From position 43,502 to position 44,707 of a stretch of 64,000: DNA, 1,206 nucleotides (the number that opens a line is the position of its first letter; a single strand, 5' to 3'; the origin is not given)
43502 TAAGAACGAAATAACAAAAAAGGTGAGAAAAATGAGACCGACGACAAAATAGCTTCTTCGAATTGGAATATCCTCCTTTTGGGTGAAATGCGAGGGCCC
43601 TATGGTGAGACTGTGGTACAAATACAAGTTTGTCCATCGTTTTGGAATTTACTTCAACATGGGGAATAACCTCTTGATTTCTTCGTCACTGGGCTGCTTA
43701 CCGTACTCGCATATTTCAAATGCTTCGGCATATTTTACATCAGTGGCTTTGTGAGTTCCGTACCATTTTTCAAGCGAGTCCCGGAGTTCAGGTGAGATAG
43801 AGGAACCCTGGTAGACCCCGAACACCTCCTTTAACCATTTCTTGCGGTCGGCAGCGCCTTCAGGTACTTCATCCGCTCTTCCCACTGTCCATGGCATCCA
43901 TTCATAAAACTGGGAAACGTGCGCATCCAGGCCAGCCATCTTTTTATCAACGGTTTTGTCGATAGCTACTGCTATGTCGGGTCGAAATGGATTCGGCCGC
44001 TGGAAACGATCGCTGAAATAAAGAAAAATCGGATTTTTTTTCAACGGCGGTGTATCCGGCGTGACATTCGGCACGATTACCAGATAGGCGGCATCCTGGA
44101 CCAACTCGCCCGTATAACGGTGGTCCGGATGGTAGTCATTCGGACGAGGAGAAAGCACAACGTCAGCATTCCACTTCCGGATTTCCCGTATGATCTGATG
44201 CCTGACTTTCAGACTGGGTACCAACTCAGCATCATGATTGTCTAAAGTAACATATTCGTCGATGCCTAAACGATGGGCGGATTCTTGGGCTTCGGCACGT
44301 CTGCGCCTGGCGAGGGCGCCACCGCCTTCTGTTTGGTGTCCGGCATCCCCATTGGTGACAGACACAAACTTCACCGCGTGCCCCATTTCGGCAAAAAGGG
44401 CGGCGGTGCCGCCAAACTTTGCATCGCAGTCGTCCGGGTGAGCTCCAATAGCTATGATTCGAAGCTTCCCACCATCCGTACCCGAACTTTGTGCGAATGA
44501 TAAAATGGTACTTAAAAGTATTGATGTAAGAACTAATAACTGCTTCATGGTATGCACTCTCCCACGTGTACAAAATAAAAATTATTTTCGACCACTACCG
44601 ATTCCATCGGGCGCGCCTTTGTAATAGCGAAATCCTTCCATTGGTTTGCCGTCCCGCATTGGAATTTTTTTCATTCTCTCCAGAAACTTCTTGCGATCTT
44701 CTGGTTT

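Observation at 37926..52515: Amino-sugar PUL using a deacetylase-first route with no GH18/GH20 or NagA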

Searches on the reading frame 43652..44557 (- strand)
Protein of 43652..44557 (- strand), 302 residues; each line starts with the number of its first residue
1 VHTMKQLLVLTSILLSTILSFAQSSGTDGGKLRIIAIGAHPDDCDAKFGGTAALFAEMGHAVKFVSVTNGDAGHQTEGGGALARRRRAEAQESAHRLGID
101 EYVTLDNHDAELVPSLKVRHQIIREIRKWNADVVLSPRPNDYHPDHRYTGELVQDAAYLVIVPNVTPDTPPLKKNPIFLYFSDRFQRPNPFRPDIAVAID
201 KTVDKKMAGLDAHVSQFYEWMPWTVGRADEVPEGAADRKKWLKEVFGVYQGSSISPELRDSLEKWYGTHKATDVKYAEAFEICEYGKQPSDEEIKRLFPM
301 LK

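Call 4: search_protein_families(library=pfam, proteins=[window:43652-44557:-], max_evalue=0.01)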
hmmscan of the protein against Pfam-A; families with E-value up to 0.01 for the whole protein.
window:43652-44557:- (302 aa): 1 family
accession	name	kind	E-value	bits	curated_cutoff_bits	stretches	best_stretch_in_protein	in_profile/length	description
PF02585.22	PIG-L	-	3.9e-27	95.7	28.2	1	36-156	2-128/129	GlcNAc-PI de-N-acetylase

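Call 5: search_protein_families(library=ncbifam, proteins=[window:43652-44557:-], max_evalue=0.01)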
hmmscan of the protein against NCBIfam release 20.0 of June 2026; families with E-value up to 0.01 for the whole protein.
window:43652-44557:- (302 aa): 3 families
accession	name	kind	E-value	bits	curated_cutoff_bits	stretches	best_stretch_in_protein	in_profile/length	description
TIGR04001.1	thiol_BshB1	equivalog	3.1e-34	118.7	182.5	1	32-220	2-182/226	bacillithiol biosynthesis deacetylase BshB1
TIGR04000.1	thiol_BshB2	equivalog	4.3e-10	39.6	195.25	1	34-242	3-207/217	bacillithiol biosynthesis deacetylase BshB2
TIGR03446.1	mycothiol_Mca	equivalog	7.2e-07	29.1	277.15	1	32-101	1-77/283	mycothiol conjugate amidase Mca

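Call 25: search_solved_structures(query=window:43652-44557:-, max_evalue=0.001)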
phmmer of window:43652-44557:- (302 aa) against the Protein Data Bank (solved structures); distinct sequences matched with E-value up to 0.001: 9.
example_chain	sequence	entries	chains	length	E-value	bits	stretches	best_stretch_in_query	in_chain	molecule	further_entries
8bgn_A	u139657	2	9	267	2.1e-22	83.2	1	14-223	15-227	Diacetylchitobiose deacetylase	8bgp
8bgo_A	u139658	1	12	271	2.3e-22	83.1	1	14-223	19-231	Diacetylchitobiose deacetylase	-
3wl4_A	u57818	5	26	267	1.3e-20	77.3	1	14-223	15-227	Uncharacterized protein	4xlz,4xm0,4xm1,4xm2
3we7_A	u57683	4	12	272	1.7e-20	77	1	15-223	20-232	Putative uncharacterized protein PH0499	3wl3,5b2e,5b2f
2ixd_A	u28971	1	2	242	3.7e-16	62.7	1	32-220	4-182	LMBE-RELATED PROTEIN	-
6p2t_A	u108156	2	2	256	1.4e-15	60.8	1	34-218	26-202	N-acetyl-alpha-D-glucosaminyl L-malate deacetylase 1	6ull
1uan_A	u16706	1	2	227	2.3e-12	50.3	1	33-251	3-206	hypothetical protein TT1542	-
5bmo_A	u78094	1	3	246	7.6e-08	35.4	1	33-155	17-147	Putative uncharacterized protein LnmX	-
5cgz_A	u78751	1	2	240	1.4e-06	31.2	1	35-224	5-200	4-oxalmesaconate hydratase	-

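Call 43: search_solved_structures(query=window:43652-44557:-, max_evalue=1e-10, show_alignments=5)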
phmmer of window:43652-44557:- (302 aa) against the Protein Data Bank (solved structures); distinct sequences matched with E-value up to 1e-10: 7.
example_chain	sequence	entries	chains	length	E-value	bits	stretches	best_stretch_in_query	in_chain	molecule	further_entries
8bgn_A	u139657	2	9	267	2.1e-22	83.2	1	14-223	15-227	Diacetylchitobiose deacetylase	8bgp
8bgo_A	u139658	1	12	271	2.3e-22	83.1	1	14-223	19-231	Diacetylchitobiose deacetylase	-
3wl4_A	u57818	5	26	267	1.3e-20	77.3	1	14-223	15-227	Uncharacterized protein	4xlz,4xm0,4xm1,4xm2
3we7_A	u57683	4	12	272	1.7e-20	77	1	15-223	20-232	Putative uncharacterized protein PH0499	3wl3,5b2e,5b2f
2ixd_A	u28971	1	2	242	3.7e-16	62.7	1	32-220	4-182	LMBE-RELATED PROTEIN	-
6p2t_A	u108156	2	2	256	1.4e-15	60.8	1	34-218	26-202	N-acetyl-alpha-D-glucosaminyl L-malate deacetylase 1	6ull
1uan_A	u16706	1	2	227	2.3e-12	50.3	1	33-251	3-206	hypothetical protein TT1542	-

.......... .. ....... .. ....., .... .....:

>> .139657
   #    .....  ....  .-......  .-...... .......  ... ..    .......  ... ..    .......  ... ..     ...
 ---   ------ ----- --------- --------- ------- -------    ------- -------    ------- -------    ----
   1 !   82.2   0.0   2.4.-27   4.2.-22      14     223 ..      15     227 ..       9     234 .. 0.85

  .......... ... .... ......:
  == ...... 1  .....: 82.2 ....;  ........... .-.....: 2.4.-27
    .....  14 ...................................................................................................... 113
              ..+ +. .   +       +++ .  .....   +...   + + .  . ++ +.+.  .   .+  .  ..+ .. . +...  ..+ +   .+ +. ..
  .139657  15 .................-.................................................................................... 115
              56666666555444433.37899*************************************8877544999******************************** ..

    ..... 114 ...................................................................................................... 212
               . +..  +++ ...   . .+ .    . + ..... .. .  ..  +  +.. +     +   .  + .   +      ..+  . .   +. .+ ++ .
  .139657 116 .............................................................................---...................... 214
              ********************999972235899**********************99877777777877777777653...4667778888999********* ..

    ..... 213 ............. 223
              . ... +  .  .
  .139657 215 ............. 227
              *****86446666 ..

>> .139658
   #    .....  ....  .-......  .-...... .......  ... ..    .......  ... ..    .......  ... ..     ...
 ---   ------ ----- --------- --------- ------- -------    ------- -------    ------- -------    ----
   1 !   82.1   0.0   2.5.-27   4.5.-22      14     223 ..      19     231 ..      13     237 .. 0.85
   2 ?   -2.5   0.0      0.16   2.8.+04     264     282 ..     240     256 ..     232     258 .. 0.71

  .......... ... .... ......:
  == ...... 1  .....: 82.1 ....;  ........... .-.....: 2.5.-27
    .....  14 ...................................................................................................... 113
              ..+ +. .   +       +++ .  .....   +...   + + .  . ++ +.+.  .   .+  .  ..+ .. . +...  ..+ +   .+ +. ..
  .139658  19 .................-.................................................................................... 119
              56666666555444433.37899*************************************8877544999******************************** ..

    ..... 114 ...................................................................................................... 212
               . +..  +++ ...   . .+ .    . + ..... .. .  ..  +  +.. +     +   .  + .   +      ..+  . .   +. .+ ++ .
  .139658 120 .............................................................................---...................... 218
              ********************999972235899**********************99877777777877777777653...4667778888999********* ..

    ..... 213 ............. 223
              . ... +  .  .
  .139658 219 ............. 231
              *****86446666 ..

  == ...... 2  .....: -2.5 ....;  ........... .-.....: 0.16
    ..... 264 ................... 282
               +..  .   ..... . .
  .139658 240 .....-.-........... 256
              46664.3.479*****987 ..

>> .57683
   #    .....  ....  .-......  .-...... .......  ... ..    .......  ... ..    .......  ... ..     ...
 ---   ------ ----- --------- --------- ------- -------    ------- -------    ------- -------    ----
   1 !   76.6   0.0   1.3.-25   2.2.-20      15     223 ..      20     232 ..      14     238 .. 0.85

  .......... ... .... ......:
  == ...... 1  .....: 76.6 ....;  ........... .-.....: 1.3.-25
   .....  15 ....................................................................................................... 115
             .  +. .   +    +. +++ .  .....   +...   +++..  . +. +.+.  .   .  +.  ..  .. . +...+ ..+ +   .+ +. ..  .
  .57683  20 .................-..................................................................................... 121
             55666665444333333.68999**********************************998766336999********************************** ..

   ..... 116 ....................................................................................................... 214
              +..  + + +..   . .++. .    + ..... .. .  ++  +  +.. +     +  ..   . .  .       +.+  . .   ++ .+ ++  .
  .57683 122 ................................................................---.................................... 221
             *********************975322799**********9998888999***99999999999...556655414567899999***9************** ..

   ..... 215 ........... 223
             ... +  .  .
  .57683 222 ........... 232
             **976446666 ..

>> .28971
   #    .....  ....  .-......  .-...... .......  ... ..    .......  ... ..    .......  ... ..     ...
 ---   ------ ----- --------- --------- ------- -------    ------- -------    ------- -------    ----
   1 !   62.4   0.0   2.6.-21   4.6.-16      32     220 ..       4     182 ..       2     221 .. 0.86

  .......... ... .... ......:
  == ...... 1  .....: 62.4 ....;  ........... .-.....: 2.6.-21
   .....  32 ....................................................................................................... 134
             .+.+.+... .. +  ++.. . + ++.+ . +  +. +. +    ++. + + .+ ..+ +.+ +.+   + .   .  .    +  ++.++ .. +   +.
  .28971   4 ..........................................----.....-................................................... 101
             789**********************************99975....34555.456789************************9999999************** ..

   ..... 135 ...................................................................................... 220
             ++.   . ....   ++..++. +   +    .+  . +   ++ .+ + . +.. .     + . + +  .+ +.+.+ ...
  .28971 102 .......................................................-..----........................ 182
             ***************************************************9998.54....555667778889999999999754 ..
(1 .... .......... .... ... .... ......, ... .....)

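Call 55: find_homologous_proteins(query=window:43652-44557:-, max_evalue=1e-10)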
Query window:43652-44557:- (302 aa): 8000 proteins with E <= 1e-10 among 8000 candidates; the best 120 are listed.
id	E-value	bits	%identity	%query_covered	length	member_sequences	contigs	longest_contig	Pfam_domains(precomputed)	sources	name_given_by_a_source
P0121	1.0e-201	687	100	99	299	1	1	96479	PF02585.23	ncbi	-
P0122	2.4e-180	617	90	99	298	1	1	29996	PF02585.23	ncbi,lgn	-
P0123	1.1e-175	601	87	99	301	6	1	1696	PF02585.23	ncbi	-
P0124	8.4e-173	592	86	99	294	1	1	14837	PF02585.23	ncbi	-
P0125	6.6e-167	573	84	99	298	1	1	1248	PF02585.23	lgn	-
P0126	5.4e-166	570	83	99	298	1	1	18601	PF02585.23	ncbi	ncbi:MAG: PIG-L deacetylase family protein [bacterium]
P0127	8.9e-163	559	83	99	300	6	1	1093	PF02585.23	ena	-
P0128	3.2e-162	557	82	99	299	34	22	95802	PF02585.23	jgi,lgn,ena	-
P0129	1.0e-159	549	82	99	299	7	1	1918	PF02585.23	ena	-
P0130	2.6e-159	548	81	99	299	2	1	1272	PF02585.23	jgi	-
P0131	1.5e-155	535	78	99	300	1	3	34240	PF02585.23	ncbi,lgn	ncbi:MAG: PIG-L deacetylase family protein [bacterium]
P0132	1.0e-145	503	74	98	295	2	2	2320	PF02585.23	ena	-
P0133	8.4e-145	500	74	99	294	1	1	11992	PF02585.23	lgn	-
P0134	2.8e-144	498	73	99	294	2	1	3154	PF02585.23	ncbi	ncbi:MAG: PIG-L family deacetylase [Candidatus Neomarinimicrobiota bacterium]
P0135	9.8e-144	496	73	99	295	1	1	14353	PF02585.23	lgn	-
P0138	4.3e-136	471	68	99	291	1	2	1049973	PF02585.23,PF11020.16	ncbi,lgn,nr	ncbi:MAG: PIG-L family deacetylase [Bryobacterales bacterium]|nr:PIG-L family deacetylase [Bryobacte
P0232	6.4e-129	448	69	92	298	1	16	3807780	PF02585.23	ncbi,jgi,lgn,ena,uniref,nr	ncbi:PIG-L family deacetylase [Salegentibacter mishustinae]|jgi:LmbE family N-acetylglucosaminyl dea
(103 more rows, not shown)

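Call 56: find_encoding_contigs(protein=P0232, flank=10000, max_places=1)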
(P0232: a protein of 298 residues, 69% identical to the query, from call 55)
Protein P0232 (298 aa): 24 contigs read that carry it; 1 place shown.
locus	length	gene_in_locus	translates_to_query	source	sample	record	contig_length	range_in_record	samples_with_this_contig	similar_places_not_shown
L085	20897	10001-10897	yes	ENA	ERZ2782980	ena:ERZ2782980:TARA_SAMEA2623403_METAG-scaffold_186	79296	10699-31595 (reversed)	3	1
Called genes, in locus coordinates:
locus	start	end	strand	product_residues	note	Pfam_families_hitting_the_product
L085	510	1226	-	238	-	PF01925:TauE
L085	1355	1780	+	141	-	PF13404:HTH_AsnC-type, PF13412:HTH_24, PF01037:AsnC_trans_reg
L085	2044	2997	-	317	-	PF00795:CN_hydrolase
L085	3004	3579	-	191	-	PF07638:Sigma70_ECF, PF04542:Sigma70_r2, PF08281:Sigma70_r4_2, PF04545:Sigma70_r4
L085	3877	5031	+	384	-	PF04773:FecR, PF16344:FecR_C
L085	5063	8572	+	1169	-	PF07660:STN (weak), PF13620:CarboxypepD_reg, PF13715:CarbopepD_reg_2, PF07715:Plug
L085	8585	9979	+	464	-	PF14322:SusD-like_3, PF07980:SusD_RagB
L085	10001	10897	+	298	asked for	PF02585:PIG-L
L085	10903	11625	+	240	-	PF02585:PIG-L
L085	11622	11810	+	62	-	-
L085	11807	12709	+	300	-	PF02585:PIG-L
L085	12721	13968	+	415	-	PF07690:MFS_1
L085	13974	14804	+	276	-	PF00480:ROK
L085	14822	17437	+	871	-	PF21345:PcRGLX_2nd, PF21346:PcRGLX_3rd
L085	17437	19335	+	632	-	PF01182:Glucosamine_iso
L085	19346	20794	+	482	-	PF00939:Na_sulph_symp, PF03600:CitMHS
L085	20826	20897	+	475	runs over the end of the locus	PF00266:Aminotran_5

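Call 57: find_encoding_contigs(protein=P0138, flank=10000, max_places=1)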
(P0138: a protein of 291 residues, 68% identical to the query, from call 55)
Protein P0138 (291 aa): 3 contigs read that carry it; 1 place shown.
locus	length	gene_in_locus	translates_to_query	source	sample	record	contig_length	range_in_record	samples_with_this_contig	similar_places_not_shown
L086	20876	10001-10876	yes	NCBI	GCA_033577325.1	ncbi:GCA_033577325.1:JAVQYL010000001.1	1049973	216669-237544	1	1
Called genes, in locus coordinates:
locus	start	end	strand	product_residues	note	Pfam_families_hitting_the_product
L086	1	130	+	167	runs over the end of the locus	-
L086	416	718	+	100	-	PF00216:Bac_DNA_binding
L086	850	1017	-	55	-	PF02416:TatA_B_E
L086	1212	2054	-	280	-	-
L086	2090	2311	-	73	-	-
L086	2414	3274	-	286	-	PF00581:Rhodanese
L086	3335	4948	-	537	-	PF00389:2-Hacid_dh, PF02826:2-Hacid_dh_C, PF19304:PGDH_inter, PF01842:ACT (weak)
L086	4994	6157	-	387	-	PF00266:Aminotran_5, PF01053:Cys_Met_Meta_PP (weak)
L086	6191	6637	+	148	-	PF09424:YqeY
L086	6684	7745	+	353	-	-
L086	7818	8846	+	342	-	PF03706:LPG_synthase_TM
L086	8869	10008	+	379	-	PF01408:GFO_IDH_MocA, PF02894:GFO_IDH_MocA_C (weak), PF22725:GFO_IDH_MocA_C3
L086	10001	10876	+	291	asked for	PF02585:PIG-L, PF11020:DUF2610 (weak)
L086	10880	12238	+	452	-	PF03841:SelA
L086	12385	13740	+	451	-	PF00202:Aminotran_3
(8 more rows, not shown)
